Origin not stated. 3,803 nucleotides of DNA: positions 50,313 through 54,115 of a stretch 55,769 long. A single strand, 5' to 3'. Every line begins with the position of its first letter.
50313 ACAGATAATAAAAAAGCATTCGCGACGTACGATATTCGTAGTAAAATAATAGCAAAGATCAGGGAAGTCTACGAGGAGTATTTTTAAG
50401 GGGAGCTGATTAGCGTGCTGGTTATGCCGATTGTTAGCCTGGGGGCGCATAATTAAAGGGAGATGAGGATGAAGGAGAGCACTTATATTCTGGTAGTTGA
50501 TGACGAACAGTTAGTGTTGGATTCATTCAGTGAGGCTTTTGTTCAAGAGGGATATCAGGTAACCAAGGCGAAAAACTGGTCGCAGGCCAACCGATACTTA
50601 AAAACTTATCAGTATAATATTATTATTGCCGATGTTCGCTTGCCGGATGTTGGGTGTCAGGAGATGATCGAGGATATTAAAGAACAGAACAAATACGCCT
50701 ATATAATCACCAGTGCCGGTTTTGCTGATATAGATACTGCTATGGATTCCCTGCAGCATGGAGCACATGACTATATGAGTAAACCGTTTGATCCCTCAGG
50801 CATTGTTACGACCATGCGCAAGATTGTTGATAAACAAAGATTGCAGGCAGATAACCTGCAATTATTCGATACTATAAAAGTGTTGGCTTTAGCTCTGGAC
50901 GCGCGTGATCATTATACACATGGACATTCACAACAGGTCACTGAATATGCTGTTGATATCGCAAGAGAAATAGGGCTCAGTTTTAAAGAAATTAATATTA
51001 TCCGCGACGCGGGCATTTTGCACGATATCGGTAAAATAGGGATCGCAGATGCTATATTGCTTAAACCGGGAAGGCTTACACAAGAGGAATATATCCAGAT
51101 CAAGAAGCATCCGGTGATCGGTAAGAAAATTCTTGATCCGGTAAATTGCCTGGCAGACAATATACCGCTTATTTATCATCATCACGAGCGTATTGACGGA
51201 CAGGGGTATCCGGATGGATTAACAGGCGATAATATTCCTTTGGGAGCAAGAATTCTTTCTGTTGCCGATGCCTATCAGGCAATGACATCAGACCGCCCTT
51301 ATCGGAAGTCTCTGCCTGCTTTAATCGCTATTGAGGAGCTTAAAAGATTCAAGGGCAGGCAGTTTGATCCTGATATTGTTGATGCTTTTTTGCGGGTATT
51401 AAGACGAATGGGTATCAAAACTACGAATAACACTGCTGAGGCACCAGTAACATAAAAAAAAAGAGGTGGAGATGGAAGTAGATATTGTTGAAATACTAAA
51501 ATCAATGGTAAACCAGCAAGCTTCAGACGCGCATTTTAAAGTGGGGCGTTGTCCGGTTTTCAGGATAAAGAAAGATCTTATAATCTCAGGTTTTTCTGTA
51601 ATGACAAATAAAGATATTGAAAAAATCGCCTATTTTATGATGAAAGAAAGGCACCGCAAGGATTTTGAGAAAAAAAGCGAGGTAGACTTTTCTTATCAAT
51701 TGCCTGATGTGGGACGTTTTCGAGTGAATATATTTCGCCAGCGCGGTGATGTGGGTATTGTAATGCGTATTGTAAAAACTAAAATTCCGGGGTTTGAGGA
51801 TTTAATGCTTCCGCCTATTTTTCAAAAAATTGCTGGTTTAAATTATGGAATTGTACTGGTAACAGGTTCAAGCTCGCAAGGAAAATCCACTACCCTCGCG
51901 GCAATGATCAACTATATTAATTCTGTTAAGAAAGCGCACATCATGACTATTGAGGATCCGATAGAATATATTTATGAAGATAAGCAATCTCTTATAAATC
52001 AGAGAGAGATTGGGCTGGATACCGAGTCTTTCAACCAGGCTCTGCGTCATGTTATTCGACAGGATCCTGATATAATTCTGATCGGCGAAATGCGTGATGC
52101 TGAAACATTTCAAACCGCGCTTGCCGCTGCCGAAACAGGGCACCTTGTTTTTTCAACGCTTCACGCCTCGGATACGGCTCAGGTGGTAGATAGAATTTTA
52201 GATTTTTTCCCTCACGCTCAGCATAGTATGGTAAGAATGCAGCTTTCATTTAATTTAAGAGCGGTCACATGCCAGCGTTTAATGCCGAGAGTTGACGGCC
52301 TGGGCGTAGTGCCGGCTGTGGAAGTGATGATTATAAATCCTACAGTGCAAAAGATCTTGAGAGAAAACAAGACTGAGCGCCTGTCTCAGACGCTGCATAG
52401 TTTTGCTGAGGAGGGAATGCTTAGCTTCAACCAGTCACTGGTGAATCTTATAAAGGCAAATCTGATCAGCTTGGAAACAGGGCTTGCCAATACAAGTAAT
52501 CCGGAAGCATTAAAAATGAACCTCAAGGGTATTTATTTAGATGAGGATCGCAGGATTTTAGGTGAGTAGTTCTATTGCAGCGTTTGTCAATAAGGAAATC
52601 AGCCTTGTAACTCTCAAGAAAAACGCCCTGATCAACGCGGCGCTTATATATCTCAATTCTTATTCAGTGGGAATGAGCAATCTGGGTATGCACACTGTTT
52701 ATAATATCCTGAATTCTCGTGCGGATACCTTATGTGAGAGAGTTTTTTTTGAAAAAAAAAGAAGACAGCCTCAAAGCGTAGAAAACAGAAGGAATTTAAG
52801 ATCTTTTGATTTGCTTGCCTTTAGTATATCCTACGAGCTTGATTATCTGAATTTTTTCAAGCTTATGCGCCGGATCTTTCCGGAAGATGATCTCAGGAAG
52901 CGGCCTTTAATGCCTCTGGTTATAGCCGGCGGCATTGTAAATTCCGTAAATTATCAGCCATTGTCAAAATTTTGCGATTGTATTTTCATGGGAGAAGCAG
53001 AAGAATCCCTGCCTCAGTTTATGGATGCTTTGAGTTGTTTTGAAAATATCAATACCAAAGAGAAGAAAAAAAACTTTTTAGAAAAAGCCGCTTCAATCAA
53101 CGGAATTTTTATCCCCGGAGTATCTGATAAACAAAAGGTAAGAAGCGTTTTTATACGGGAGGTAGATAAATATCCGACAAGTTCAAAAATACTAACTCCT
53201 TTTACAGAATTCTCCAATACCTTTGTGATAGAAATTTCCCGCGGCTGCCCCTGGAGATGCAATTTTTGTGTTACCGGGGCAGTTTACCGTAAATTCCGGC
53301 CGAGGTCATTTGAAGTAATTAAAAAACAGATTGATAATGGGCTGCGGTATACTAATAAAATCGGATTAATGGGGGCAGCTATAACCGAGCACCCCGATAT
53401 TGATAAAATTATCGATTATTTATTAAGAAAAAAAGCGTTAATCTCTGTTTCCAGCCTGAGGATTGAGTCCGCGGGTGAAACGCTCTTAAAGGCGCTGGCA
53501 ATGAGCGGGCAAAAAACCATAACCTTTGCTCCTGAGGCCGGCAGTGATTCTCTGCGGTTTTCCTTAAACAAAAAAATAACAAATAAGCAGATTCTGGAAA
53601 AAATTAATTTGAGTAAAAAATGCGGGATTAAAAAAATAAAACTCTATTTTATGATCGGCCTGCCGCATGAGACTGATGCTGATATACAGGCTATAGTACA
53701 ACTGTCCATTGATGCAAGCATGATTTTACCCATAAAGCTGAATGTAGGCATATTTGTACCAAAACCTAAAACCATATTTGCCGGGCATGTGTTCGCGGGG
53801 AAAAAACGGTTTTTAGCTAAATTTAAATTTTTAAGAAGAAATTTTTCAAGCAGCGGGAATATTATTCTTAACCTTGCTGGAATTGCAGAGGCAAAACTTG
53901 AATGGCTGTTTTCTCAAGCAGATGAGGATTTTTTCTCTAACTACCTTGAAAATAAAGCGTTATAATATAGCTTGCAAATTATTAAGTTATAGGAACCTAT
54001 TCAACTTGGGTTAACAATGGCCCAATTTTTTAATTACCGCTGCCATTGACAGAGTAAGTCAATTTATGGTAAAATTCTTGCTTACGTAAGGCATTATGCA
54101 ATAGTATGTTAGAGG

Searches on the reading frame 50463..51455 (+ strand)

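Call 72: search_protein_families(library=pfam, proteins=[window:50463-51455:+], max_evalue=0.0001)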
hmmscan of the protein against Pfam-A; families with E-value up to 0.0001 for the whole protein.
window:50463-51455:+ (330 aa): 3 families
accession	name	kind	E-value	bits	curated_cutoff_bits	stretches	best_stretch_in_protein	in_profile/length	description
PF13487.12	HD_5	-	2.7e-35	122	27.2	1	140-305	2-170/170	HD domain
PF00072.30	Response_reg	-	2.2e-21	76.6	30.2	1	9-117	1-109/111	Response regulator receiver domain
PF01966.28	HD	-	6.5e-19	68.8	22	1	154-274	3-116/116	HD domain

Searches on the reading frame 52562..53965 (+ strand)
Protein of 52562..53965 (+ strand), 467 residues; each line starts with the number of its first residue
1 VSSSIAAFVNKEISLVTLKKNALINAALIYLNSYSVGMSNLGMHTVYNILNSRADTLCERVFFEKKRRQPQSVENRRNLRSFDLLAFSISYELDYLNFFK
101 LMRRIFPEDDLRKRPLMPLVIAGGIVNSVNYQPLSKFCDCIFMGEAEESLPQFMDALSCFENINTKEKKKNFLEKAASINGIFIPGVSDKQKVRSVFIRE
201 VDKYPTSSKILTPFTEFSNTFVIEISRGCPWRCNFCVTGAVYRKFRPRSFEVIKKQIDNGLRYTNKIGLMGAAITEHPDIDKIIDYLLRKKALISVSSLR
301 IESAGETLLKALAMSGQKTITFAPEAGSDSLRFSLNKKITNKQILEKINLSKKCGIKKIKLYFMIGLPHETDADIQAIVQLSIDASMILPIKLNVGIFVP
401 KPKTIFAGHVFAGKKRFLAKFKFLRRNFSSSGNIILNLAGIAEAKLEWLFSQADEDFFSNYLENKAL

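Call 72: search_protein_families(library=pfam, proteins=[window:52562-53965:+], max_evalue=0.0001)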
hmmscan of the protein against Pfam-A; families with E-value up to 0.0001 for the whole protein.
window:52562-53965:+ (467 aa): 2 families
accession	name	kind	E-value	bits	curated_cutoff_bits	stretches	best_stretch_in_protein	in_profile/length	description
PF19864.5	Radical_SAM_N2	-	1.4e-30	106.2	29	1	42-185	1-151/151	Radical SAM proteins, N-terminal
PF04055.27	Radical_SAM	-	1.2e-24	87.8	29.5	1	223-381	1-165/166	Radical SAM superfamily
